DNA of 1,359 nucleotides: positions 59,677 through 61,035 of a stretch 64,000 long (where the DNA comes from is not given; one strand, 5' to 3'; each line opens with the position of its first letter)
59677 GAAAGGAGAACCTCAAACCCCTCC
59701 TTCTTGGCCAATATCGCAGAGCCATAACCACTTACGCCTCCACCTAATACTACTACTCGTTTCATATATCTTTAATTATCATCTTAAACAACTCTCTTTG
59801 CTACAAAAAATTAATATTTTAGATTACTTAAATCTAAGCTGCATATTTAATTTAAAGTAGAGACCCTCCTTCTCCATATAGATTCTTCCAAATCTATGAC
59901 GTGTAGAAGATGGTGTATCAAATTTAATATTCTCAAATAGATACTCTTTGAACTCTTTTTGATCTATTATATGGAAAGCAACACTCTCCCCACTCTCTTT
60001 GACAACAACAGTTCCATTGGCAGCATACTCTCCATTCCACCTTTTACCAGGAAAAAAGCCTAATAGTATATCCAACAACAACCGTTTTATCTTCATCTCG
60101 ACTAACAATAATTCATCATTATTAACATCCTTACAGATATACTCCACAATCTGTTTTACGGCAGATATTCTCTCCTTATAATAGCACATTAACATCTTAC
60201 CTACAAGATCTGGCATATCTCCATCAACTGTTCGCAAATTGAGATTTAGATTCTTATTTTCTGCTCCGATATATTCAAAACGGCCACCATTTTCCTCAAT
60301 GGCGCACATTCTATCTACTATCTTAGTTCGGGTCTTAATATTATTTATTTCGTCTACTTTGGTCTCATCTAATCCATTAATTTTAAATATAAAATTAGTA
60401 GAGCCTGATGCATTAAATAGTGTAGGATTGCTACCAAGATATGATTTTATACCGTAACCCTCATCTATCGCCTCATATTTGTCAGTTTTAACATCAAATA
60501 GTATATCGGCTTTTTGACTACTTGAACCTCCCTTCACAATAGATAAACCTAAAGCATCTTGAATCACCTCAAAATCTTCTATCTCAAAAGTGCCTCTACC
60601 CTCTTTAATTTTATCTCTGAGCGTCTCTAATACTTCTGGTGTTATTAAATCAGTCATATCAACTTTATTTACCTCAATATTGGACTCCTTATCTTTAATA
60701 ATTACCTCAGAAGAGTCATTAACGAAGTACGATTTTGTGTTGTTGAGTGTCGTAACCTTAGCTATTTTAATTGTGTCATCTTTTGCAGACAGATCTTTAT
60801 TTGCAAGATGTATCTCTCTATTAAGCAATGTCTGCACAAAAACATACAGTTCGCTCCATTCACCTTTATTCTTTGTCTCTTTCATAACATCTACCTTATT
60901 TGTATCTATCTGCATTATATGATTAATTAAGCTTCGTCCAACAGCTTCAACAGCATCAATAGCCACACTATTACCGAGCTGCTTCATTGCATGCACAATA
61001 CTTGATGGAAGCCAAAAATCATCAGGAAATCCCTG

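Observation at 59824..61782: Single-chain 5mC methyltransferase-HpaII endonuclease fusion with a possible internal start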

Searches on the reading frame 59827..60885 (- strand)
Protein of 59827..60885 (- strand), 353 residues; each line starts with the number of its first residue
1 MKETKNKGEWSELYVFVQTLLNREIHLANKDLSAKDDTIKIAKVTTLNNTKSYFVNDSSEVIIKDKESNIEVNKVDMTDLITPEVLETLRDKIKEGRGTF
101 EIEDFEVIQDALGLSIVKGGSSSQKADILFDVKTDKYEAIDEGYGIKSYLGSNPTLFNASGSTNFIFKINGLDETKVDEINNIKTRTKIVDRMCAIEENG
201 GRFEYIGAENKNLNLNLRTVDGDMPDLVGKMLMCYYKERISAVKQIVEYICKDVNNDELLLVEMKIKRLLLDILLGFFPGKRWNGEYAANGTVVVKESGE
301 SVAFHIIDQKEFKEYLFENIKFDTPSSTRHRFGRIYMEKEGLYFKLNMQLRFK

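Call 31: search_protein_representatives(protein=window:59827-60885:-)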
Query: 353 residues. Proteins with E-value up to 0.001 (for the whole library): 1574; up to 1e-10: 1167; up to 1e-30: 470. The best 150 are listed.
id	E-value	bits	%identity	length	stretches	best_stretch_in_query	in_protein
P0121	5.7e-106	370.9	51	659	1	1-352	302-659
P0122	4.3e-105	368.0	49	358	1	2-352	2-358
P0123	6.0e-85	301.8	59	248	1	112-352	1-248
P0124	3.9e-84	299.1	43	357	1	5-351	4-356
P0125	8.5e-77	275.0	46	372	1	4-353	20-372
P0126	1.1e-76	274.5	42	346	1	13-352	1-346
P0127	1.1e-74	268.0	42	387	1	3-352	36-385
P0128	5.8e-73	262.4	42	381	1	1-352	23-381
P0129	1.1e-71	258.1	54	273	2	59-295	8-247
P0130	1.3e-71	257.9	42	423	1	3-352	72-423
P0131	1.8e-65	237.7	51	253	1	136-352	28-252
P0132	5.5e-63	229.6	47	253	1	2-240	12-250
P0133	1.8e-61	224.6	37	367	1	2-352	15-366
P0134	2.6e-61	224.1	41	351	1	6-353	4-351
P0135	1.6e-57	211.6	40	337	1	6-353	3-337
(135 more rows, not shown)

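Call 33: predict_structure(alignment_id=A2)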
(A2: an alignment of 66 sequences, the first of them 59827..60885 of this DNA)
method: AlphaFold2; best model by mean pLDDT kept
length: 353 residues; sequences in the alignment: 66
mean_pLDDT: 93.1   pTM: 0.91
mean pLDDT of the five models: 93.1, 92.3, 92.0, 90.4, 89.2
residues with pLDDT >= 90: 288; 70-90: 55; 50-70: 9; < 50: 1
segments of 3 or more residues with pLDDT < 50: none
pLDDT, mean of each block of 10 residues (from residue 1): 75 93 96 96 93 91 95 91 92 90 87 73 85 94 95 89 96 97 95 98 98 97 97 97 98 95 98 93 93 96 95 97 89 95 97 94
secondary structure, 60 per line:
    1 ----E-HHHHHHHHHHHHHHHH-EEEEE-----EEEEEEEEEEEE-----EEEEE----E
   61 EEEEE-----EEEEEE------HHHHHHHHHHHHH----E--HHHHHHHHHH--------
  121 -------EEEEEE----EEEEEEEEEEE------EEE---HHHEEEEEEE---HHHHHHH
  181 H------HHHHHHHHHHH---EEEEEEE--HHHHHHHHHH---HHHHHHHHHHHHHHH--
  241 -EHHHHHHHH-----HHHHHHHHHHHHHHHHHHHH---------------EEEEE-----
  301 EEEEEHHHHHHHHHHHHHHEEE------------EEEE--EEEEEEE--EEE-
elements in order: H7-22 E24-28 E34-45 E51-55 E60-65 E71-76 H83-95 H103-112 E128-133 E138-148 E155-157 E164-170 H174-181 H188-198 E202-208 H211-220 H224-238 H243-250 H256-275 E291-295 E301-305 H306-319 E320-322 E335-338 E341-347 E350-352

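Call 35: find_homologous_proteins(query=P0122, max_evalue=1e-20)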
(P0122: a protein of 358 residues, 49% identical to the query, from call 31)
Query P0122 (358 aa): 1216 proteins with E <= 1e-20 among 5012 candidates; the best 120 are listed.
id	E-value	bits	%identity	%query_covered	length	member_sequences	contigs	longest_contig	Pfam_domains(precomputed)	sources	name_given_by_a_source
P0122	6.1e-226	767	100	100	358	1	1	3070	PF09561.17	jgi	jgi:DNA (cytosine-5)-methyltransferase 1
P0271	2.7e-187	640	83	100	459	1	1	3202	PF00145.24,PF09561.17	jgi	jgi:DNA (cytosine-5)-methyltransferase 1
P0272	2.0e-141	489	63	99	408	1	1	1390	PF00145.24,PF09561.17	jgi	jgi:DNA (cytosine-5)-methyltransferase 1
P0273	3.5e-139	482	65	99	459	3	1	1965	PF00145.24,PF09561.17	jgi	jgi:DNA (cytosine-5)-methyltransferase 1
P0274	1.2e-137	477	65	99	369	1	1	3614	PF09561.17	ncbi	ncbi:MAG: HpaII family restriction endonuclease [Polaribacter sp.]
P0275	1.6e-137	476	63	100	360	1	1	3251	PF09561.17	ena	-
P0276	4.7e-135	468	62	99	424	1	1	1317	PF00145.24,PF09561.17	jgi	jgi:DNA (cytosine-5)-methyltransferase 1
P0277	3.4e-132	459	60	99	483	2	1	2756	PF00145.24,PF09561.17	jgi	jgi:DNA (cytosine-5)-methyltransferase 1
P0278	2.7e-131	456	60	99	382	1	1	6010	PF09561.17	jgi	jgi:DNA (cytosine-5)-methyltransferase 1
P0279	1.8e-127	443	59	99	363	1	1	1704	PF09561.17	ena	-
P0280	2.6e-127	443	59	99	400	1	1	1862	PF09561.17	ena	-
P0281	9.7e-126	438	59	100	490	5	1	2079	PF00145.24,PF09561.17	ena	-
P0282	1.5e-124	434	60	95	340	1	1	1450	PF09561.17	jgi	jgi:DNA (cytosine-5)-methyltransferase 1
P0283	1.4e-123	431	59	99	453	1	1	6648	PF00145.24,PF09561.17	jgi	jgi:DNA (cytosine-5)-methyltransferase 1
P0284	7.1e-121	422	57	99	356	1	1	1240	PF09561.17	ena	-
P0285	1.4e-118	414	58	100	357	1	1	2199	PF09561.17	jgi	jgi:DNA (cytosine-5)-methyltransferase 1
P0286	1.3e-117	411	54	100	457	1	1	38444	PF00145.24,PF09561.17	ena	-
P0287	1.9e-117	410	55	100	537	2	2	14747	PF00145.24,PF09561.17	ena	-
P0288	4.0e-117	409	56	100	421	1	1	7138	PF00145.24,PF09561.17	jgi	-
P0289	2.0e-116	407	57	99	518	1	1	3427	PF00145.24,PF09561.17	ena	-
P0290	4.1e-116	406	58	99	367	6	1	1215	PF09561.17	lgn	-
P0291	7.5e-116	405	56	100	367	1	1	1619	PF09561.17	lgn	-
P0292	4.1e-114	399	56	95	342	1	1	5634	PF09561.17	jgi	jgi:DNA (cytosine-5)-methyltransferase 1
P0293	2.1e-112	394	54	100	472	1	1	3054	PF00145.24,PF09561.17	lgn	-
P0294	6.7e-112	392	56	93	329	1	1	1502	PF09561.17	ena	-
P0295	4.9e-111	389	61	85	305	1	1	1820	PF09561.17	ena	-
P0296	2.5e-110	387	54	100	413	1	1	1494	PF00145.24,PF09561.17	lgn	-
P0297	4.7e-109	383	53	100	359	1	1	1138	PF09561.17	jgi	jgi:DNA (cytosine-5)-methyltransferase 1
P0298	7.2e-109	382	54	100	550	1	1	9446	PF00145.24,PF09561.17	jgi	jgi:DNA (cytosine-5)-methyltransferase 1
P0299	1.3e-108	381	56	96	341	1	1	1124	PF09561.17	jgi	-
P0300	5.9e-108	379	54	100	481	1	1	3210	PF00145.24,PF09561.17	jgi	jgi:DNA (cytosine-5)-methyltransferase 1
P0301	6.6e-108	379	55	93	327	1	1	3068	PF09561.17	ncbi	-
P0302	9.3e-108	379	54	100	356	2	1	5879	PF09561.17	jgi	-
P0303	1.1e-107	378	56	89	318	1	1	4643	PF09561.17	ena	-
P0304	2.5e-107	377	56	89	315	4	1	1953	PF09561.17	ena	-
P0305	4.5e-107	376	54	100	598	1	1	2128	PF00145.24,PF09561.17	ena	-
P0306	2.9e-106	374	51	99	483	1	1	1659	PF00145.24,PF09561.17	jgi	jgi:DNA (cytosine-5)-methyltransferase 1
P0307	3.4e-105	370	60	84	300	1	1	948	PF09561.17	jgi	jgi:DNA (cytosine-5)-methyltransferase 1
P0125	1.2e-104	368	56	99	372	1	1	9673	PF09561.17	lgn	-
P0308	4.1e-104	367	72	65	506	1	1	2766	PF00145.24,PF09561.17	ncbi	ncbi:MAG: HpaII family restriction endonuclease, partial [Chitinophagales bacterium]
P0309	5.4e-104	366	65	73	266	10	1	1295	PF09561.17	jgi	jgi:DNA (cytosine-5)-methyltransferase 1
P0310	1.3e-103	365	51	100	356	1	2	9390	PF09561.17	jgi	jgi:DNA (cytosine-5)-methyltransferase 1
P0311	6.9e-103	363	60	78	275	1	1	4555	PF09561.17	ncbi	-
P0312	8.7e-102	359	58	85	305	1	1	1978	PF09561.17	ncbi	-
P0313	1.6e-101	358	62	73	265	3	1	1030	PF09561.17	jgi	jgi:DNA (cytosine-5)-methyltransferase 1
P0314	2.3e-101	358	51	98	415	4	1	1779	PF00145.24,PF09561.17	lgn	-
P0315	1.2e-100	355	49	99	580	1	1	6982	PF00145.24,PF09561.17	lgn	-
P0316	3.4e-99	350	57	87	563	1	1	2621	PF00145.24,PF09561.17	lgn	-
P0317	4.3e-99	350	69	66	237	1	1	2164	PF09561.17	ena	-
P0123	6.1e-98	346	62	69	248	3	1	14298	PF09561.17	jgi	-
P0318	7.8e-98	346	47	98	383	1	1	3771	PF09561.17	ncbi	ncbi:MAG: HpaII family restriction endonuclease, partial [Candidatus Promineifilaceae bacterium]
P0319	9.7e-98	346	54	93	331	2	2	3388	PF09561.17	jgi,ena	-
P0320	2.0e-97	345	61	73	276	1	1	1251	PF09561.17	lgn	-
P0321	5.6e-97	343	50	100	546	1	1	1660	PF00145.24,PF09561.17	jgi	jgi:DNA (cytosine-5)-methyltransferase 1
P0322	2.2e-95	338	63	70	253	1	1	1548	PF09561.17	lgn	-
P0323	1.0e-94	336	50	100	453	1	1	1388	PF00145.24,PF09561.17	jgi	jgi:DNA (cytosine-5)-methyltransferase 1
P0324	6.7e-94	333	59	73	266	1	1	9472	PF09561.17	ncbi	ncbi:MAG: HpaII family restriction endonuclease [Cyanobacteria bacterium J06631_6]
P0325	9.6e-94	332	53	85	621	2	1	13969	PF00145.24,PF09561.17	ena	-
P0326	4.1e-93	330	51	93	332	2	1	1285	PF09561.17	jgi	jgi:DNA (cytosine-5)-methyltransferase 1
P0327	9.1e-93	329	45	99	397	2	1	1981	PF09561.17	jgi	jgi:DNA (cytosine-5)-methyltransferase 1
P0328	9.3e-93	329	48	100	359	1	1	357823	PF09561.17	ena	-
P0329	1.1e-92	329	55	80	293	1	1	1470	PF09561.17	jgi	jgi:DNA (cytosine-5)-methyltransferase 1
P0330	5.7e-92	327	49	99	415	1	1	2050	PF00145.24,PF09561.17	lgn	-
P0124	6.9e-92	326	48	99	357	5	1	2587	PF09561.17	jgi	jgi:DNA (cytosine-5)-methyltransferase 1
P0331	1.0e-91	326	47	99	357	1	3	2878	PF09561.17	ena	-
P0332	2.5e-90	321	45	99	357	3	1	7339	PF09561.17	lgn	-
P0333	7.9e-90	320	63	68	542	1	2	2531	PF00145.24,PF09561.17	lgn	-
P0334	3.5e-89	317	60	68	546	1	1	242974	PF00145.24,PF09561.17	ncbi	ncbi:MAG: HpaII family restriction endonuclease [Waterburya sp.]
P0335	4.2e-89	317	61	68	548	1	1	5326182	PF00145.24,PF09561.17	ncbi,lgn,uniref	ncbi:HpaII family restriction endonuclease [Bernardetia sp. MNP-M8]|uniref:HpaII family restriction 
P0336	4.4e-88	314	61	68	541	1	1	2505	PF00145.24,PF09561.17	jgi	jgi:DNA (cytosine-5)-methyltransferase 1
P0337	1.2e-87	312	63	66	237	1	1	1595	PF09561.17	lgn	-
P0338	1.9e-87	312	62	68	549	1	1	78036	PF00145.24,PF09561.17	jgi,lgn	jgi:DNA (cytosine-5)-methyltransferase 1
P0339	3.8e-87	311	60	68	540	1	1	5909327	PF00145.24,PF09561.17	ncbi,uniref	ncbi:HpaII family restriction endonuclease [Bernardetia sp. OM2101]|uniref:HpaII family restriction 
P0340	7.5e-87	310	60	68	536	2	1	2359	PF00145.24,PF09561.17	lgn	-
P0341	8.3e-87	310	60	69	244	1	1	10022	PF09561.17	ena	-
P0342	1.5e-86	309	65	63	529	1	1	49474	PF00145.24,PF09561.17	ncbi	-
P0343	1.7e-86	309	48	97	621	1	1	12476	PF00145.24,PF09561.17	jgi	-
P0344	6.3e-86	307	44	100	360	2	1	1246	PF09561.17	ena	-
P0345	1.8e-85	305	61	64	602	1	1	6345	PF00145.24,PF09561.17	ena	-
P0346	2.0e-85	305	61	68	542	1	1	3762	PF00145.24,PF09561.17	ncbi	-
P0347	1.3e-84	302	45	100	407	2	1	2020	PF00145.24,PF09561.17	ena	-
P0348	2.0e-84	302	79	51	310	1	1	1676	PF00145.24,PF09561.17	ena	-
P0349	2.0e-84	302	46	100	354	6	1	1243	PF09561.17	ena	-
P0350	3.3e-84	301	51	84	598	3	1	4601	PF00145.24,PF09561.17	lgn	-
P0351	4.2e-84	301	45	100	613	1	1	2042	PF00145.24,PF09561.17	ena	-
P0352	2.2e-83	298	45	99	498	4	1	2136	PF00145.24,PF09561.17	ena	-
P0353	2.6e-83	298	65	59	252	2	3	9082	PF09561.17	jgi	jgi:DNA (cytosine-5)-methyltransferase 1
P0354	2.9e-83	298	60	65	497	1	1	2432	PF00145.24,PF09561.17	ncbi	ncbi:MAG: HpaII family restriction endonuclease, partial [Waterburya sp.]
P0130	1.0e-82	296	46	100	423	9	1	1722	PF00145.24,PF09561.17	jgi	jgi:DNA (cytosine-5)-methyltransferase 1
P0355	2.7e-82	295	65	57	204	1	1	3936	PF09561.17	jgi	jgi:DNA (cytosine-5)-methyltransferase 1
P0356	3.9e-82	294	45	100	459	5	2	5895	PF00145.24,PF09561.17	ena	-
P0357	8.2e-82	293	49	86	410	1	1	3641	PF00145.24,PF09561.17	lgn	-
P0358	1.2e-81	293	57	66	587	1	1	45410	PF00145.24,PF09561.17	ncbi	ncbi:MAG: HpaII family restriction endonuclease [Mariprofundales bacterium]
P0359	6.0e-81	290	45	99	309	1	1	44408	PF09561.17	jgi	jgi:hypothetical protein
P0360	9.2e-81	290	56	69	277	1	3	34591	PF09561.17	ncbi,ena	-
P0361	1.6e-80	289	58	64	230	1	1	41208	PF09561.17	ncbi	-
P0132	3.4e-80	288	57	66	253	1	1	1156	PF09561.17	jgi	jgi:DNA (cytosine-5)-methyltransferase 1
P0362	6.3e-80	287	58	64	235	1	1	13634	PF09561.17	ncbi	-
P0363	6.8e-80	287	54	76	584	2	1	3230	PF00145.24,PF09561.17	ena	-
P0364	1.7e-79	286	60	59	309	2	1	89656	PF09561.17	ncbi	ncbi:MAG: HpaII family restriction endonuclease [Methylococcales bacterium]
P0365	5.5e-79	284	44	99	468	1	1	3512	PF00145.24,PF09561.17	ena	-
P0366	1.3e-78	283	56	75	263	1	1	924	PF09561.17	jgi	jgi:DNA (cytosine-5)-methyltransferase 1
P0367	1.7e-78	282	43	99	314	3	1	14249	PF09561.17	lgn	-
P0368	7.1e-78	280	62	61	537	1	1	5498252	PF00145.24,PF09561.17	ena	-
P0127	8.0e-78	280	42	99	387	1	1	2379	PF09561.17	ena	-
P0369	1.9e-76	276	53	79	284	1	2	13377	PF09561.17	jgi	jgi:DNA (cytosine-5)-methyltransferase 1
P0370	2.1e-76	275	61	61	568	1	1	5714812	PF00145.24,PF09561.17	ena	-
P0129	5.1e-76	274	49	85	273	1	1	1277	PF09561.17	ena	-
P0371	2.3e-75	272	61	59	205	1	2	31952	PF09561.17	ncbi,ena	-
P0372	3.7e-75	271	52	73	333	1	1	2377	PF09561.17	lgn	-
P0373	5.8e-75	271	61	59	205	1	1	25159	PF09561.17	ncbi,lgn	-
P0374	7.1e-75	270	57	61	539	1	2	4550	PF00145.24,PF09561.17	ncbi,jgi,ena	-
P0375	5.6e-74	267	56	61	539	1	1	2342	PF00145.24,PF09561.17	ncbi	-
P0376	6.1e-74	267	47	84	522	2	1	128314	PF00145.24,PF09561.17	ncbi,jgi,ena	-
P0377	9.3e-74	267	52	73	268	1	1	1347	PF09561.17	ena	-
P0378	1.7e-73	266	51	75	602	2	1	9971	PF00145.24,PF09561.17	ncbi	ncbi:MAG: HpaII family restriction endonuclease [Cyanobacteria bacterium P01_A01_bin.83]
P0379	6.1e-73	264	56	61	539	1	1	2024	PF00145.24,PF09561.17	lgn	-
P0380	1.2e-72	263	60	56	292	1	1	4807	PF09561.17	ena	-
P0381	1.4e-72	263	49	74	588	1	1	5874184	PF00145.24,PF09561.17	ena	-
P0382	1.4e-72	263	45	88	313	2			PF09561.17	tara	tara:strand:- start:165 stop:1106 length:942 start_codon:yes stop_codon:yes gene_type:complete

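Call 36: fold_search(model_id=the predicted structure, library=pdb)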
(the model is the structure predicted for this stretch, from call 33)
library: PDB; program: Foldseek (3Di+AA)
matches with E <= 10: 1334; with E <= 0.001: 0
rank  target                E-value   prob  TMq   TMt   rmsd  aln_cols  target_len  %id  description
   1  5khr_I                2.4e-01  0.04  0.11  0.06  27.3       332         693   10  Model of human Anaphase-promoting complex/Cyclosome complex (APC15 deletion mutant) in complex with the E2 UBE2C/UBCH1 (released 2016-08-24)
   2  7mq8_NW               3.5e-01  0.69  0.10  0.11   8.2        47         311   19  Cryo-EM structure of the human SSU processome, state pre-A1 (released 2021-09-22)
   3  6lk8_E                4.1e-01  0.04  0.14  0.07  23.3       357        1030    9  Structure of Xenopus laevis Cytoplasmic Ring subunit. (released 2021-07-21)
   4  5g05_I                4.6e-01  0.03  0.11  0.06  27.8       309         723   10  Cryo-EM structure of combined apo phosphorylated APC (released 2016-05-25)
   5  5khu_I                5.5e-01  0.02  0.10  0.05  27.6       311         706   10  Model of human Anaphase-promoting complex/Cyclosome (APC15 deletion mutant), in complex with the Mitotic checkpoint co (released 2016-09-07)
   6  6tm5_I                5.5e-01  0.02  0.10  0.05  27.4       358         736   10  Cryo-EM structure of the Anaphase-promoting complex/Cyclosome, in complex with the Nek2A substrate at 3.9 angstrom res (released 2020-02-19)
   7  4z8l_A                6.2e-01  0.44  0.10  0.11  12.8        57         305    7  Crystal structure of DCAF1/SIV-MND VPX/MND SAMHD1 NTD ternary complex (released 2015-06-17)
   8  6lk8_e                6.2e-01  0.04  0.15  0.07  23.3       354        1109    8  Structure of Xenopus laevis Cytoplasmic Ring subunit. (released 2021-07-21)
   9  9cnx_B                6.5e-01  0.08  0.10  0.10  16.7       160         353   11  CryoEM structure of BAM in complex with the PTB1 closed-state inhibitor (in DDM detergent) (released 2024-12-25)
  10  9ydg_B                6.5e-01  0.04  0.09  0.10  18.6       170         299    6  Crystal structure of the human DCAF1 WDR domain in complex with OICR-41074 (released 2025-11-12)
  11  7mq8_LN               6.9e-01  0.41  0.09  0.05  10.7        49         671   12  Cryo-EM structure of the human SSU processome, state pre-A1 (released 2021-09-22)
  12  7mq8_SG               7.3e-01  0.35  0.10  0.09  10.0        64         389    9  Cryo-EM structure of the human SSU processome, state pre-A1 (released 2021-09-22)
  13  7wb4_e                7.3e-01  0.02  0.12  0.05  24.4       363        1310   11  Cryo-EM structure of the NR subunit from X. laevis NPC (released 2022-03-02)
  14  3vu4_B                7.8e-01  0.33  0.10  0.11   9.0        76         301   13  Crystal structure of Kluyvelomyces marxianus Hsv2 (released 2012-07-04)
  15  7ttc_B                8.2e-01  0.80  0.10  0.11   2.8        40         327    8  BamABCDE bound to substrate EspP (released 2022-03-30)
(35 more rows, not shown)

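Call 37: find_encoding_contigs(protein=P0122, flank=4000, max_places=3)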
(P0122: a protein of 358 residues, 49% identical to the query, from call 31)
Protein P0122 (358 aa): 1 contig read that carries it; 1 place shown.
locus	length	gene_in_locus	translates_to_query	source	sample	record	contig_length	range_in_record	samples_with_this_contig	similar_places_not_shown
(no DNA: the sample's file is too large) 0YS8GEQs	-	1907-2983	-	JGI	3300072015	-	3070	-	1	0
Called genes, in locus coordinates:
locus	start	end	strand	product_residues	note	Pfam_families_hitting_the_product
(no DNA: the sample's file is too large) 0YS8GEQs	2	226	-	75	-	?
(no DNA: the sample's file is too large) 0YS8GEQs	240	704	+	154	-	PF12469:Cmr2_N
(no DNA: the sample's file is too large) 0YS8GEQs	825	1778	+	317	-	PF00145:DNA_methylase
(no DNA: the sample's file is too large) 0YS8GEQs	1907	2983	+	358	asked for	PF09561:RE_HpaII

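Call 39: search_solved_structures(query=A3, max_evalue=10, show_alignments=2)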
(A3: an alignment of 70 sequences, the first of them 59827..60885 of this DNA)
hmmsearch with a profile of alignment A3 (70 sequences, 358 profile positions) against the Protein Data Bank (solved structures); distinct sequences matched with E-value up to 10: 2.
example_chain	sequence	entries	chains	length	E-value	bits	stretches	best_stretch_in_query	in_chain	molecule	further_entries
2d58_A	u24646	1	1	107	0.31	13.5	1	49-108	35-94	Allograft inflammatory factor 1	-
2g2b_A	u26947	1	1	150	0.59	12.6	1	49-108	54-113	Allograft inflammatory factor 1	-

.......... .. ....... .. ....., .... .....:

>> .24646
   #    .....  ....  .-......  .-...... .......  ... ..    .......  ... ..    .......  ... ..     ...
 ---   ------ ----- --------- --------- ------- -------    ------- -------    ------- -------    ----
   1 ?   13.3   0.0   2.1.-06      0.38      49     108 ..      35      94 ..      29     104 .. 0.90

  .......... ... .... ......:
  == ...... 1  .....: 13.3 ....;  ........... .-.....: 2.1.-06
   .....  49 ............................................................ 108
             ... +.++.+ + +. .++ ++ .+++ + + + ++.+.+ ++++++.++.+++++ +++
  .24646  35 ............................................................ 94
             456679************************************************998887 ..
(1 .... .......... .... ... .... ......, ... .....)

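Call 42: find_encoding_contigs(protein=P0328, flank=5000, max_places=2)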
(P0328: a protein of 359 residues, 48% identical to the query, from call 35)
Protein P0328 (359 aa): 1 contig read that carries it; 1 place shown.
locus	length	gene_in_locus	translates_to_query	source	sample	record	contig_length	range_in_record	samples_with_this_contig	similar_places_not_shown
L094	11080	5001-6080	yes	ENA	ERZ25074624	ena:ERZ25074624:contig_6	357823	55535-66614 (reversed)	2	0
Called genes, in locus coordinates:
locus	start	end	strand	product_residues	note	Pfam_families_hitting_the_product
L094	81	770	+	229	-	PF01746:tRNA_m1G_MT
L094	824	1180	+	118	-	PF01245:Ribosomal_L19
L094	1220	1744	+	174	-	PF01048:PNP_UDP_1 (weak)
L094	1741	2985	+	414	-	PF20903:SPL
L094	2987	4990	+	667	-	PF00145:DNA_methylase, PF09561:RE_HpaII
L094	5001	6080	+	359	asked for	PF09561:RE_HpaII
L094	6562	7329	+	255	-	PF01734:Patatin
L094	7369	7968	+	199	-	PF09335:VTT_dom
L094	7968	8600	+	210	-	PF00106:adh_short (weak), PF01370:Epimerase (weak), PF13561:adh_short_C2, PF00106:adh_short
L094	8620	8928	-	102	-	-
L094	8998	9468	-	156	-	PF06738:ThrE (weak), PF12821:ThrE_2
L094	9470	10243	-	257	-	PF06738:ThrE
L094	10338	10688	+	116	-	-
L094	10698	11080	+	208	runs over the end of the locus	PF03309:Pan_kinase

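Call 43: find_encoding_contigs(protein=P0125, flank=5000, max_places=2)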
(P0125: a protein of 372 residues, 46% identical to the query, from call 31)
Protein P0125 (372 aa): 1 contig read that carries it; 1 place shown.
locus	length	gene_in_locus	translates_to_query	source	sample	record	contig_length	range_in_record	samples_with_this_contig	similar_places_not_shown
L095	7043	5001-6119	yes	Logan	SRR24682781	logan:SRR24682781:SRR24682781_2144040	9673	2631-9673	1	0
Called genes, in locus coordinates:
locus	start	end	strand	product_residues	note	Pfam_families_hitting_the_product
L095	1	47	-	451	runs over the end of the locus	-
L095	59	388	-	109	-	-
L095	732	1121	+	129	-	PF03852:Vsr, PF18741:MTES_1575 (faint), PF04480:DUF559 (weak)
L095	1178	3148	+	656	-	PF00145:DNA_methylase, PF09561:RE_HpaII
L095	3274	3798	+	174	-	-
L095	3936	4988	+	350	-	PF00145:DNA_methylase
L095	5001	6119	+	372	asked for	PF09561:RE_HpaII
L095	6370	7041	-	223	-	?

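Call 72: search_dna_similar(query=window:59827-60885:-, collection=phages, mode=protein, max_rows=10, max_evalue=1e-10)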
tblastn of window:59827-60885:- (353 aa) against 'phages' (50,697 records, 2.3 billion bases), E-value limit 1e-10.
Records with a match: 5; places in all: 5; records where one place covers at least 80% of the query: 5.
Best place of each record, by identity: <60% 5.
By first word of the organism name: Bacteriophage 5.
By host as written in the record: - 5.
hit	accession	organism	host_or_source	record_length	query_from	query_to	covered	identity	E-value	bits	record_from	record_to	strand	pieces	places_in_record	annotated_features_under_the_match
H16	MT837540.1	Bacteriophage sp.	human fecal samples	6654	1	353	100%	31.5%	2e-45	171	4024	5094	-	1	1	record has no annotation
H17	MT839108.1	Bacteriophage sp.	human fecal samples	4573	1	353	100%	31.1%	7e-39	152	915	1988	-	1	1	record has no annotation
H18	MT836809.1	Bacteriophage sp.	human fecal samples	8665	1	319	90%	30.4%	3e-31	130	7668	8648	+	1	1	record has no annotation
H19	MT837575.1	Bacteriophage sp.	human fecal samples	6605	6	350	98%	25.1%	6e-21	100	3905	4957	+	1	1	record has no annotation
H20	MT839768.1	Bacteriophage sp.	human fecal samples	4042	6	350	98%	23.9%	3e-13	77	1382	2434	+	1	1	record has no annotation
